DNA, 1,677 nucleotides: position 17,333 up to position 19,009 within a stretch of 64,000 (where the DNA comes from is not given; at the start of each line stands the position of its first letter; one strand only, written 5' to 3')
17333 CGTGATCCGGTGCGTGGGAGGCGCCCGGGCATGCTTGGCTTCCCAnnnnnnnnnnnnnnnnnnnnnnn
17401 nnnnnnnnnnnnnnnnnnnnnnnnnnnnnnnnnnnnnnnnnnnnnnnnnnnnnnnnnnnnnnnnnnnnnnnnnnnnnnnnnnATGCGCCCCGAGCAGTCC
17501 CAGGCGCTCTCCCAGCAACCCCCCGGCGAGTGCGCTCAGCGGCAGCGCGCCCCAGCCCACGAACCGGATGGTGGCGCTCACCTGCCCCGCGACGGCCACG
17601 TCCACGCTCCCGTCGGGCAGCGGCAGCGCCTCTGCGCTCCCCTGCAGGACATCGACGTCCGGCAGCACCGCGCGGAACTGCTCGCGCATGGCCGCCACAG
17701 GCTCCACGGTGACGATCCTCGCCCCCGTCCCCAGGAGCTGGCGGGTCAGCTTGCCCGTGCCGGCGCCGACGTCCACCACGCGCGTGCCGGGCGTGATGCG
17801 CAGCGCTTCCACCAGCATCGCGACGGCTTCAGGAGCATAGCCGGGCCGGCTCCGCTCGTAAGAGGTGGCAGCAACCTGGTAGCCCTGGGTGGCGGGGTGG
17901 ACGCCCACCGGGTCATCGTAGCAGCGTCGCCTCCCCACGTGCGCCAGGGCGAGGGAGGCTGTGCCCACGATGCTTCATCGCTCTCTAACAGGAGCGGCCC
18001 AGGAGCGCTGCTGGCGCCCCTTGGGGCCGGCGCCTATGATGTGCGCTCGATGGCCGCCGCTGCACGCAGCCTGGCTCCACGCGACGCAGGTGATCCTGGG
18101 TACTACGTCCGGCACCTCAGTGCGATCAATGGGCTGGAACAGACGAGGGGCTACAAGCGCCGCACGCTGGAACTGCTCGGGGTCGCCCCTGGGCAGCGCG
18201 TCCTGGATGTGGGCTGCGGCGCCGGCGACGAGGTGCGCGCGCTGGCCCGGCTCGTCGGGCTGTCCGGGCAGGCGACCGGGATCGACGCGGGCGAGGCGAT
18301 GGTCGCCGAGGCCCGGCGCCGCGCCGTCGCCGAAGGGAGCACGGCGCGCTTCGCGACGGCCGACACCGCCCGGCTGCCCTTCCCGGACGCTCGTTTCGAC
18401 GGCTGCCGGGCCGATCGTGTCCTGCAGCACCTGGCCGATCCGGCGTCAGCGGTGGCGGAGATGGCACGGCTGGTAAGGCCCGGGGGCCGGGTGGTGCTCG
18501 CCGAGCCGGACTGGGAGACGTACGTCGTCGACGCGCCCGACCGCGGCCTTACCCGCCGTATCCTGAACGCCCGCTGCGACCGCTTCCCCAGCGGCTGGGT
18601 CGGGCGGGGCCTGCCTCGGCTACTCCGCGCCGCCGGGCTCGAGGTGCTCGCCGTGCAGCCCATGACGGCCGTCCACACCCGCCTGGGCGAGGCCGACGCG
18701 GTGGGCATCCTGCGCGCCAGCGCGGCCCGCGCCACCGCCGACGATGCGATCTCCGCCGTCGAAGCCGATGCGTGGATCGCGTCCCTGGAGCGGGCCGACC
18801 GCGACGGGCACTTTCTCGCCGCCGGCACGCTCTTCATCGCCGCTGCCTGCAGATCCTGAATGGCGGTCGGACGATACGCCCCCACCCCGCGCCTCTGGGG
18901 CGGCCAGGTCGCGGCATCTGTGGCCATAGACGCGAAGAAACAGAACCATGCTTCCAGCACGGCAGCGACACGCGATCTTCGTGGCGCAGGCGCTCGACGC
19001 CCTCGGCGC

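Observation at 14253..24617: Two ~166-bp direct repeats (~98% identical) bracket a 10-kb block of accessory genes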

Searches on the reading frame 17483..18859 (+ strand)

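Call 11: search_protein_families(library=pfam, proteins=[window:17483-18859:+], max_evalue=0.01)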
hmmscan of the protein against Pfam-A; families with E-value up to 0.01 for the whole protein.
window:17483-18859:+ (458 aa): 10 families
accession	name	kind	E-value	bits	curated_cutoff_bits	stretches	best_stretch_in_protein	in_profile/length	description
PF08241.18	Methyltransf_11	-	2.5e-22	79.7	21.2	1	241-339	1-95/95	Methyltransferase domain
PF13649.12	Methyltransf_25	-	1.2e-21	77.6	27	1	240-335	1-97/97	Methyltransferase domain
PF13847.12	Methyltransf_31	-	2.5e-19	69.9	27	1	237-343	4-113/145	Methyltransferase domain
PF01209.24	Ubie_methyltran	-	4.7e-17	62.6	20.1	1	214-341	25-153/233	ubiE/COQ5 methyltransferase family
PF13489.12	Methyltransf_23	-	1.4e-16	61.1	27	1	224-390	9-163/164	Methyltransferase domain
PF08242.18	Methyltransf_12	-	1.1e-12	49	30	1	241-337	1-98/98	Methyltransferase domain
PF07021.18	MetW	-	8.8e-08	32.4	21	1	234-344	11-112/193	Methionine biosynthesis protein MetW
PF01135.25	PCMT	-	1.2e-07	32.2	20.3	1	228-283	65-120/210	Protein-L-isoaspartate(D-aspartate) O-methyltransferase (PCMT)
PF03141.22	Methyltransf_29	-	0.00013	21.2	23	1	239-343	120-221/506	Putative S-adenosyl-L-methionine-dependent methyltransferase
PF02353.26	CMAS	-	0.0016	18.3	27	1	224-259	49-85/273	Mycolic acid cyclopropane synthetase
